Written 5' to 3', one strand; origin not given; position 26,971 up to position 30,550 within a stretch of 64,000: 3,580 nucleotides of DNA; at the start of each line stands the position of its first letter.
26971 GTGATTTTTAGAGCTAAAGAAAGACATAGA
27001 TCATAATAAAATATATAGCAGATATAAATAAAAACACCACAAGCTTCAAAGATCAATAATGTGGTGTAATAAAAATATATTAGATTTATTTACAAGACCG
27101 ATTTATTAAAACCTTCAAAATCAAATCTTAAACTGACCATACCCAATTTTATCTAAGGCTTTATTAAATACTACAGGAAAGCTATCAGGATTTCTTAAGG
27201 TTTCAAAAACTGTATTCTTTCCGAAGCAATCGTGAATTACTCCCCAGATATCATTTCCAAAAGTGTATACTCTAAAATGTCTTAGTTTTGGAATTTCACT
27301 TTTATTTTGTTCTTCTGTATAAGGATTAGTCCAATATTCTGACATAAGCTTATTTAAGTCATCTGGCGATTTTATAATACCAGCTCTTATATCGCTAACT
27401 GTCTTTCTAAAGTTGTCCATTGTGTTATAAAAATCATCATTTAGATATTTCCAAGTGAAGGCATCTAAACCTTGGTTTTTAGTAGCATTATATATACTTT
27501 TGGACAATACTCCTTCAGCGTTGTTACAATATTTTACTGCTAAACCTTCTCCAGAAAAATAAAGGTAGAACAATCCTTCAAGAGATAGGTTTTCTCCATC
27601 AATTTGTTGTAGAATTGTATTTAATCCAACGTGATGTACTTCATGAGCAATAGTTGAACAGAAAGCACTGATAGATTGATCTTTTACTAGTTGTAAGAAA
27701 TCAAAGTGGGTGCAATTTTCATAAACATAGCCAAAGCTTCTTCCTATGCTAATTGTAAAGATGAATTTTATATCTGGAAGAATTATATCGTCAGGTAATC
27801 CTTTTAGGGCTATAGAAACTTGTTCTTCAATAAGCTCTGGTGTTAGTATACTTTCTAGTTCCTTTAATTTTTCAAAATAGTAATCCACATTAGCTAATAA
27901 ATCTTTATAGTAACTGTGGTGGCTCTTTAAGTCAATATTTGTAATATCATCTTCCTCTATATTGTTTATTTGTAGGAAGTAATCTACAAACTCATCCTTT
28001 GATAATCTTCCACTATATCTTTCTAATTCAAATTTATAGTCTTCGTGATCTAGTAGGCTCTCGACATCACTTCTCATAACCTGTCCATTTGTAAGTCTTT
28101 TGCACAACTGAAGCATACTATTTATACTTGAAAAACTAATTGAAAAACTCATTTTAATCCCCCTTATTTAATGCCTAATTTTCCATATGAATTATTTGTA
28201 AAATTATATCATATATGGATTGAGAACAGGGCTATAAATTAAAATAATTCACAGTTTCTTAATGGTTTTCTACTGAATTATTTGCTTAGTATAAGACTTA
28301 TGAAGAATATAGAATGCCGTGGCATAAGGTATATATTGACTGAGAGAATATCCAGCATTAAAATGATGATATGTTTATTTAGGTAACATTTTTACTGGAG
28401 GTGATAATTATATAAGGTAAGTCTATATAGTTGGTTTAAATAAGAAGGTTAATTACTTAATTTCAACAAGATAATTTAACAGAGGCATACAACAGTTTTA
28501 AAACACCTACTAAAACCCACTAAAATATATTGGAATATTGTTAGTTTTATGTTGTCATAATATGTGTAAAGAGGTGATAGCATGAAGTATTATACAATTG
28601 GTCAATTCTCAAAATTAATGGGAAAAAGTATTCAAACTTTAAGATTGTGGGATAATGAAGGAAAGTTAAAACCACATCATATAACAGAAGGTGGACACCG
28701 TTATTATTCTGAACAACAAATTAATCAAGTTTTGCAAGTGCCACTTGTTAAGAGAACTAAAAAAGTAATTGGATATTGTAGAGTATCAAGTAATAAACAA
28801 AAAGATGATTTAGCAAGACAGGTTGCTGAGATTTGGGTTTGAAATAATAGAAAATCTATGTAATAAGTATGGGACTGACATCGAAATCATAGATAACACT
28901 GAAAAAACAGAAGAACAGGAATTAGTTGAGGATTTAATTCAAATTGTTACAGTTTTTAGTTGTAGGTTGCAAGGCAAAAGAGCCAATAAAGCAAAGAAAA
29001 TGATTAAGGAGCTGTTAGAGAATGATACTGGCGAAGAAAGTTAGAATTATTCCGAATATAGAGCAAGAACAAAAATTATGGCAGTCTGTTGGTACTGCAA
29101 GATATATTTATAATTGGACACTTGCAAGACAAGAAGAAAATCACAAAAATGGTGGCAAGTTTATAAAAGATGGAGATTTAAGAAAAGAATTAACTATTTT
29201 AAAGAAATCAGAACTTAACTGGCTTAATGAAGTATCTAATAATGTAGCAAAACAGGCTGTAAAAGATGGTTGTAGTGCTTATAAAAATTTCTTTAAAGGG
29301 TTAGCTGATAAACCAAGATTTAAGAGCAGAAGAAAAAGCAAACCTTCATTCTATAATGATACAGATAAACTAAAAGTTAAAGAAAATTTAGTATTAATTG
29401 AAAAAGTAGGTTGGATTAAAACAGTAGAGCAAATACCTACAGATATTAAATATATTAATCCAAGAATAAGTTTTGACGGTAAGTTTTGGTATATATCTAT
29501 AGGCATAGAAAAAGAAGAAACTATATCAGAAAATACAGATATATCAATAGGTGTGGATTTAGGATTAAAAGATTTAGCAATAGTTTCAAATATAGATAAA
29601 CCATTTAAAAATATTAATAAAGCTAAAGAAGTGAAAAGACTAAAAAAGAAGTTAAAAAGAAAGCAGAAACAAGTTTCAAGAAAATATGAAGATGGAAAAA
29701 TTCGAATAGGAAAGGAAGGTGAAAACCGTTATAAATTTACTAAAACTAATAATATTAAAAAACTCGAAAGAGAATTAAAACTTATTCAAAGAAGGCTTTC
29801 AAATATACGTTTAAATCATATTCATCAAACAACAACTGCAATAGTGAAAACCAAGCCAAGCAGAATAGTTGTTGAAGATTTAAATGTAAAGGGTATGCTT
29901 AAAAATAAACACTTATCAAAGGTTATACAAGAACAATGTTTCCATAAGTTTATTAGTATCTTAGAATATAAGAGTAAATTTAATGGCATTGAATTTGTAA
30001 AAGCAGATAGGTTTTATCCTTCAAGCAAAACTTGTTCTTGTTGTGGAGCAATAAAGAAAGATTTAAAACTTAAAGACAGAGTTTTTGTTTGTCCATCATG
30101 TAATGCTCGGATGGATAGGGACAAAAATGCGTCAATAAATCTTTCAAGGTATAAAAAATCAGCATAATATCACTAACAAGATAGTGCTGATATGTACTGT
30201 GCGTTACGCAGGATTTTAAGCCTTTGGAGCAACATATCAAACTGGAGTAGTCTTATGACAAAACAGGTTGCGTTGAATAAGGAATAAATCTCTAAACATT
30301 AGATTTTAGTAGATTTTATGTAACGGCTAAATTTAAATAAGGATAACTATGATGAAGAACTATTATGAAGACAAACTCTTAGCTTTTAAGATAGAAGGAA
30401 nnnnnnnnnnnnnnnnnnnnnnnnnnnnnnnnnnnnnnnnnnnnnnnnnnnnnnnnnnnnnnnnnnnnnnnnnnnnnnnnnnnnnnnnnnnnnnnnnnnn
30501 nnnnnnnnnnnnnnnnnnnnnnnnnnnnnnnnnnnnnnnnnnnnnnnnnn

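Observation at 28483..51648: Two direct-orientation IS607-family copies bracket ~19.5 kb; both carry the same internally deleted tnpA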

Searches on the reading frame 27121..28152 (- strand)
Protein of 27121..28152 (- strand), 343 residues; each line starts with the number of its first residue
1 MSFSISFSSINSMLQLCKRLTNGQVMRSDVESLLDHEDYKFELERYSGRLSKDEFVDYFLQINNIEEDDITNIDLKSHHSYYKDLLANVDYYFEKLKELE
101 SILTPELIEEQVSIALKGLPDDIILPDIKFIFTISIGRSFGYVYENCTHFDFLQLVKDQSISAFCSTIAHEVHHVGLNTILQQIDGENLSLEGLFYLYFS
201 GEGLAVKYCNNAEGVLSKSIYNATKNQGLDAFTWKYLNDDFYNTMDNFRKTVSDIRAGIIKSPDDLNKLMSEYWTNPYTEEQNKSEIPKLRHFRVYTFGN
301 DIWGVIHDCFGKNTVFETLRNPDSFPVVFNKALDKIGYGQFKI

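Call 17: find_encoding_contigs(protein=window:27121-28152:-, flank=6000, max_places=6)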
Protein window:27121-28152:- (343 aa): no gene with exactly this product is on record in the collection.

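Call 24: search_protein_families(library=pfam, proteins=[window:27121-28152:-], max_evalue=0.001)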
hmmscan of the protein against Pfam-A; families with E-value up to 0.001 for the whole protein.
window:27121-28152:- (343 aa): 1 family
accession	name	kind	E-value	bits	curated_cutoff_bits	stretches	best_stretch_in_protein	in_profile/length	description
PF18958.6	DUF5700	-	2e-13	50.9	25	1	32-334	3-279/283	Putative zinc dependent peptidase (DUF5700)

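Call 40: find_homologous_proteins(query=window:27121-28149:-, max_evalue=1e-60)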
Query window:27121-28149:- (342 aa): 137 proteins with E <= 1e-60 among 1667 candidates; the best 120 are listed.
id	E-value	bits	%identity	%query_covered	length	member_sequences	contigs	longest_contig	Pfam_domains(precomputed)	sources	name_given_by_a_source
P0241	3.2e-229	778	100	100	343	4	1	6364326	PF18958.7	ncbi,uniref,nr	ncbi:DUF5700 domain-containing putative Zn-dependent protease [Clostridium manihotivorum]|uniref:DUF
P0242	4.3e-174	597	75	100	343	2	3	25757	PF18958.7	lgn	-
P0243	2.5e-171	587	73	100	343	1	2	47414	PF18958.7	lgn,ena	-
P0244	4.0e-171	587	74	100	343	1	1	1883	PF18958.7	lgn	-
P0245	1.6e-170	585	73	100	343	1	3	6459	PF18958.7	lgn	-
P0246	6.5e-169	580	72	100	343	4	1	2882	PF18958.7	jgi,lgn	jgi:hypothetical protein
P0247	3.8e-167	574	71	100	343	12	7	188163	PF18958.7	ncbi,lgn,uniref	ncbi:DUF5700 domain-containing putative Zn-dependent protease [Tissierella sp.]|uniref:DUF5700 domai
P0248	3.9e-167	574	71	100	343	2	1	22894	PF18958.7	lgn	-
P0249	8.8e-167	573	71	100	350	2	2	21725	PF18958.7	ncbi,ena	-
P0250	1.9e-166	571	71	100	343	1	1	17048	PF18958.7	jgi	jgi:uncharacterized protein YjaZ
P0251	9.9e-166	569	71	100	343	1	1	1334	PF18958.7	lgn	-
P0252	2.1e-165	568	72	100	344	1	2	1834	PF18958.7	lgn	-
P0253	1.2e-162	559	70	100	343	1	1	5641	PF18958.7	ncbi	-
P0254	1.0e-160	553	70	100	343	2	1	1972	PF18958.7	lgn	-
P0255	2.2e-160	552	68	100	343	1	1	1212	PF18958.7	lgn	-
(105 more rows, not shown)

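Call 41: find_encoding_contigs(protein=P0241, flank=10000, max_places=4)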
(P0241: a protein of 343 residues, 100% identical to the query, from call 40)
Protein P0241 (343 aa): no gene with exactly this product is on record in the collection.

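Call 51: find_encoding_contigs(protein=P0242, flank=6000, max_places=3)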
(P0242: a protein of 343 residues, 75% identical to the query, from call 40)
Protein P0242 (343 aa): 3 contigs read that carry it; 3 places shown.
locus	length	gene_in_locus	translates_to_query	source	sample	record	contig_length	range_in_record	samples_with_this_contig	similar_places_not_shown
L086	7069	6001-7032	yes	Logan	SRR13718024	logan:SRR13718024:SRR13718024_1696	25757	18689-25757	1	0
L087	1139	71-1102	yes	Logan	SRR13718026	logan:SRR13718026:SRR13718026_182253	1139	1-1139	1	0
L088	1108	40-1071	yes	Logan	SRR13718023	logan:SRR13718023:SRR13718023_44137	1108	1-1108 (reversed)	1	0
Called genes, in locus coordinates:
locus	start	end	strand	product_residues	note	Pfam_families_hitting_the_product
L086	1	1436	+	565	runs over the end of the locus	PF00012:HSP70, PF06723:MreB_Mbl, PF00012:HSP70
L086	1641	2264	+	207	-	PF12801:Fer4_5, PF13484:Fer4_16 (faint), PF12838:Fer4_7 (weak), PF00037:Fer4 (weak), PF13237:Fer4_10, PF14697:Fer4_21 (weak), PF12838:Fer4_7 (weak), PF13187:Fer4_9, +1 more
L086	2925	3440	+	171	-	-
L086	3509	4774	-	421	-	PF14501:HATPase_c_5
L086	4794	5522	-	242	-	PF00072:Response_reg, PF04397:LytTR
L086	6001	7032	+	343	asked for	PF18958:DUF5700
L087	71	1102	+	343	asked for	PF18958:DUF5700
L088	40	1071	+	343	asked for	PF18958:DUF5700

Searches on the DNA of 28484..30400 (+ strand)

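Call 29: search_rna_families(source=window, start=30100, end=30400, threshold=evalue, max_evalue=0.1, show_alignments=1)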
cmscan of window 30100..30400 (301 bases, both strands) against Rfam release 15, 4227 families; matches with E-value up to 0.1: 1.
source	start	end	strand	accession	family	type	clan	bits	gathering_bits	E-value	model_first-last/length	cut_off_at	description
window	30221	30284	+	RF03064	RAGATH-18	Gene; sRNA;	-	68.6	44.9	6.5e-14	1-71/71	no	RAGATH-18 RNA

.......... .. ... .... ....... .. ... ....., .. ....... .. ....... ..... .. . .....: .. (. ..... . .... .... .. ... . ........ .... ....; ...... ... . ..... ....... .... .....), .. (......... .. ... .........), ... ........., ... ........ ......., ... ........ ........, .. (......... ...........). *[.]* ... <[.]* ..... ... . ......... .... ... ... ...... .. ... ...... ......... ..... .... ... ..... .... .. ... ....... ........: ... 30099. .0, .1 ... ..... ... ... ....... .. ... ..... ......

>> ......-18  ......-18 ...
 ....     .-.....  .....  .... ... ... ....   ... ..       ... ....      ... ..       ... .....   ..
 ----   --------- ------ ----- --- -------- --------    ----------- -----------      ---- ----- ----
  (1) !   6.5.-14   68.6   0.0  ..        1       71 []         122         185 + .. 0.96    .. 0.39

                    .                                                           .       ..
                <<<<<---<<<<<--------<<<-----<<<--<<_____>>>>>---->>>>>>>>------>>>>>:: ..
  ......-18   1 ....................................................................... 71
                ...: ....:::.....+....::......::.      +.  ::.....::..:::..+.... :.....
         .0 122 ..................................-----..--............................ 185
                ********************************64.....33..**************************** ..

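Call 64: search_rna_families(sources=[L002, L003, L004, L005, L006, L007, L008, L009, L010, L011, L012, L013, L020, L035, L038, L044, L046, L077, L084], threshold=gathering)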
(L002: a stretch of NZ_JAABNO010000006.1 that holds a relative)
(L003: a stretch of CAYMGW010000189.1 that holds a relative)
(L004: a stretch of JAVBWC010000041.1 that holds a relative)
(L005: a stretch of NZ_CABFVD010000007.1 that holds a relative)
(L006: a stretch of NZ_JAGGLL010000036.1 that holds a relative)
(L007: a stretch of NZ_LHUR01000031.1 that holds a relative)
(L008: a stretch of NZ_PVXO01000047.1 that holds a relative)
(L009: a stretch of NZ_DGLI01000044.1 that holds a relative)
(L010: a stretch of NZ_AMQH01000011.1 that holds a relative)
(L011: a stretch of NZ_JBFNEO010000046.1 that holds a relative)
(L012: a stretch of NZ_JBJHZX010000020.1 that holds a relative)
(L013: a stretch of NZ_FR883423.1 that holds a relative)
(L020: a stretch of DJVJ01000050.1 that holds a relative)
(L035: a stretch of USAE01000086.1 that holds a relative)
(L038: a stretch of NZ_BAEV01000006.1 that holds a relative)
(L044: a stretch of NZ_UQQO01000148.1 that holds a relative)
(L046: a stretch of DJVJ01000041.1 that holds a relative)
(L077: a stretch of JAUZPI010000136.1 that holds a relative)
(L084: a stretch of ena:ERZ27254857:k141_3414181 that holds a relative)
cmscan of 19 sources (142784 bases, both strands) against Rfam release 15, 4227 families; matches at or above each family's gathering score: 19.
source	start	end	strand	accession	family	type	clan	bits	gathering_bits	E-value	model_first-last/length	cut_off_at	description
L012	8090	8193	+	RF00162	SAM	Cis-reg; riboswitch;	CL00012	85.2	44.4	2.2e-18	1-108/108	no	SAM riboswitch aptamer (S box leader)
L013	5168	5239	+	RF03064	RAGATH-18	Gene; sRNA;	-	81.7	44.9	1.2e-14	1-71/71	no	RAGATH-18 RNA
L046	5284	5357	+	RF03064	RAGATH-18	Gene; sRNA;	-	79.5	44.9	4.5e-14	1-71/71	no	RAGATH-18 RNA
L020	5284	5358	+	RF03064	RAGATH-18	Gene; sRNA;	-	74.2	44.9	1e-12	1-71/71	no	RAGATH-18 RNA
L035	1854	1915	+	RF03064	RAGATH-18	Gene; sRNA;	-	72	44.9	4e-12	1-71/71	no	RAGATH-18 RNA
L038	5177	5238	+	RF03064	RAGATH-18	Gene; sRNA;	-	68.9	44.9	2.5e-11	1-71/71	no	RAGATH-18 RNA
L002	5200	5263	+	RF03064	RAGATH-18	Gene; sRNA;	-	68.6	44.9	3.1e-11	1-71/71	no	RAGATH-18 RNA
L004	5200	5263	+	RF03064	RAGATH-18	Gene; sRNA;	-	68.6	44.9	3.1e-11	1-71/71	no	RAGATH-18 RNA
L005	5218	5281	+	RF03064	RAGATH-18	Gene; sRNA;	-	68.6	44.9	3.1e-11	1-71/71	no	RAGATH-18 RNA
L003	1836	1899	+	RF03064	RAGATH-18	Gene; sRNA;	-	68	44.9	4.3e-11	1-71/71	no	RAGATH-18 RNA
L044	3869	3930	+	RF03064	RAGATH-18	Gene; sRNA;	-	67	44.9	7.6e-11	1-71/71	no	RAGATH-18 RNA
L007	2280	2343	+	RF03064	RAGATH-18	Gene; sRNA;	-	66.4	44.9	1.1e-10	1-71/71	no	RAGATH-18 RNA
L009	5200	5263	+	RF03064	RAGATH-18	Gene; sRNA;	-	66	44.9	1.4e-10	1-71/71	no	RAGATH-18 RNA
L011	998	1061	+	RF03064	RAGATH-18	Gene; sRNA;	-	64.4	44.9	3.6e-10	1-71/71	no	RAGATH-18 RNA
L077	3169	3241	+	RF03064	RAGATH-18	Gene; sRNA;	-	63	44.9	8.5e-10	1-71/71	no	RAGATH-18 RNA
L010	5201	5264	+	RF03064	RAGATH-18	Gene; sRNA;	-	62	44.9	1.5e-09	1-71/71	no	RAGATH-18 RNA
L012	5284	5348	+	RF03064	RAGATH-18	Gene; sRNA;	-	59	44.9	9.1e-09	1-71/71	no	RAGATH-18 RNA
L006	5201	5263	+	RF03064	RAGATH-18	Gene; sRNA;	-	58.6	44.9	1.1e-08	1-71/71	no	RAGATH-18 RNA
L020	2008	2076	+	RF00559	L21_leader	Cis-reg; leader;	-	39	36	0.0005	1-77/77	no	Ribosomal protein L21 leader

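Call 65: search_dna_similar(query=window:28484-30326:+, collection=plasmids, mode=distant, max_rows=12)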
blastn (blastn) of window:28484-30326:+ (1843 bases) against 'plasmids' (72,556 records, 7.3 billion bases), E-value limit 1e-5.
Records with a match: 78; places in all: 97; records where one place covers at least 80% of the query: 8.
Best place of each record, by identity: 80-90% 1; 60-80% 77.
By first word of the organism name: Clostridium 32; Bacillus 31; Enterococcus 4; Paraclostridium 3; Clostridioides 2; Finegoldia 2; Peptoclostridium 1; Acetoanaerobium 1; Clostridiaceae 1; Selenomonas 1.
By predicted mobility (MOB-suite, as given by PLSDB): non-mobilizable 67; mobilizable 11.
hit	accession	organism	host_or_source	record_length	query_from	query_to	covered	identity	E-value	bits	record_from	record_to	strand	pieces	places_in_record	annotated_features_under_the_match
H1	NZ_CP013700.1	Clostridium sporogenes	Microbial isolate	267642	63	1805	94%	73.3%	0e+0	1001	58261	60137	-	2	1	RNA-guided endonuclease TnpB family protein | IS607 family transposase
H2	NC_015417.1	Clostridium botulinum BKT015925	-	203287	39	1745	93%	74.6%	0e+0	1089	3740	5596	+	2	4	RNA-guided endonuclease TnpB family protein | IS607-like element ISCbo6 family transposase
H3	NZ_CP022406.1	Clostridium sporogenes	-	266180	63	1805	94%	73.3%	0e+0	997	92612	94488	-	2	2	RNA-guided endonuclease TnpB family protein | IS607 family transposase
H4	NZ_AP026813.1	Clostridium tetani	soil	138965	87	1805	93%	66.8%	6e-108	513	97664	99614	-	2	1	RNA-guided endonuclease TnpB family protein | IS607 family transposase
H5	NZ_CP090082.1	Bacillus cereus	cell culture,Contaminated soil sample ...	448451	150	1749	87%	67.1%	6e-108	463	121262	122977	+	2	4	none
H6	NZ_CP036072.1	Bacillus wiedmannii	cell culture,soil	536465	84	1587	82%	67.6%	6e-108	499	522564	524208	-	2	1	RNA-guided endonuclease TnpB family protein | IS607 family transposase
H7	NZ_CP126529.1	Bacillus toyonensis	bacterial isolate,semidesertic area ...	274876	84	1587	81%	68.0%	4e-110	510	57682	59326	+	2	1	transposase | IS607 family transposase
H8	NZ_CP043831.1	Bacillus sp. BS98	oyster,whole organism,intestinal tract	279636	84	1587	81%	67.9%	2e-108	505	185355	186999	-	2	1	RNA-guided endonuclease TnpB family protein | IS607 family transposase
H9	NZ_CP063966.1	Clostridium botulinum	Chicken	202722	526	1843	72%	73.6%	0e+0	750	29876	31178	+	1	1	RNA-guided endonuclease TnpB family protein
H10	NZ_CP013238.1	Clostridium butyricum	Microbial isolate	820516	535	1805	69%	71.8%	0e+0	649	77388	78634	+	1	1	RNA-guided endonuclease TnpB family protein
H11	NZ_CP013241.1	Clostridium sporogenes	Microbial isolate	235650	332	1540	66%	73.9%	0e+0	741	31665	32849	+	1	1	RNA-guided endonuclease TnpB family protein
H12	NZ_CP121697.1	Clostridium botulinum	Homo sapiens,human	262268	332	1540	66%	73.9%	0e+0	741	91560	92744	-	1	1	RNA-guided endonuclease TnpB family protein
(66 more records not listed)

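Call 66: search_dna_similar(query=window:28484-30326:+, collection=phages, mode=distant, max_rows=8)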
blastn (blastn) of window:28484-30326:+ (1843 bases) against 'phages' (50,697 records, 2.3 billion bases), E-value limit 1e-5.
Records with a match: 112; places in all: 138; records where one place covers at least 80% of the query: 0.
Best place of each record, by identity: 80-90% 1; 60-80% 111.
By first word of the organism name: Staphylococcus 72; Prevotella 15; Bacillus 7; Fusobacterium 4; Clostridium 4; Bacteriophage 4; Listeria 2; Aeromonas 2; Enterocloster 1; Silviavirus 1.
By host as written in the record: Staphylococcus aureus 21; Prevotella sp. 15; - 14; Staphylococcus carnosus TM300 5; Staphylococcus epidermidis F12 4; Staphylococcus aureus (phage propagation strain 47) 4; Staphylococcus epidermidis 3; Staphylococcus xylosus M1997-2/10 3; and 30 more.
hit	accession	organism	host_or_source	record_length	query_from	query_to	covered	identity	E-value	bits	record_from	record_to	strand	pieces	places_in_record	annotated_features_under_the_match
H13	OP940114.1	Staphylococcus phage vB_SauM_VL10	Staphylococcus aureus ATCC43300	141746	334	1767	78%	68.1%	1e-136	494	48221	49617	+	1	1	transposase (x2)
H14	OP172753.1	Enterocloster phage CB457P1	Enterocloster bolteae DA457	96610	209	1773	72%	67.2%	1e-40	397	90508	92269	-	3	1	hypothetical protein (x2)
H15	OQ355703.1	Staphylococcus phage vB_SepM_BE25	Staphylococcus epidermidis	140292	551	1767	66%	69.3%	3e-137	495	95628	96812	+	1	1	transposase | hypothetical protein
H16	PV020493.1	Staphylococcus phage RSM-J51Sa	-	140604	538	1767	67%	68.4%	4e-117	429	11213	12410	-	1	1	record has no annotation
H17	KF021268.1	Staphylococcus phage phiIBB-SEP1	Staphylococcus epidermidis 9142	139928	551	1767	66%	69.1%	2e-134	487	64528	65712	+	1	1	transposase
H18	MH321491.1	Staphylococcus phage Twillingate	Staphylococcus epidermidis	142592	551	1767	66%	69.1%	2e-134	487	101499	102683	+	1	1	transposase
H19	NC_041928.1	Staphylococcus phage phiIBB-SEP1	Staphylococcus epidermidis 9142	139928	551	1767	66%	69.1%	2e-134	487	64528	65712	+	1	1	transposase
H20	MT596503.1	Staphylococcus phage vB_SepM_BE06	Staphylococcus epidermidis F12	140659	551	1767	66%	69.0%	2e-133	482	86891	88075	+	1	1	hypothetical protein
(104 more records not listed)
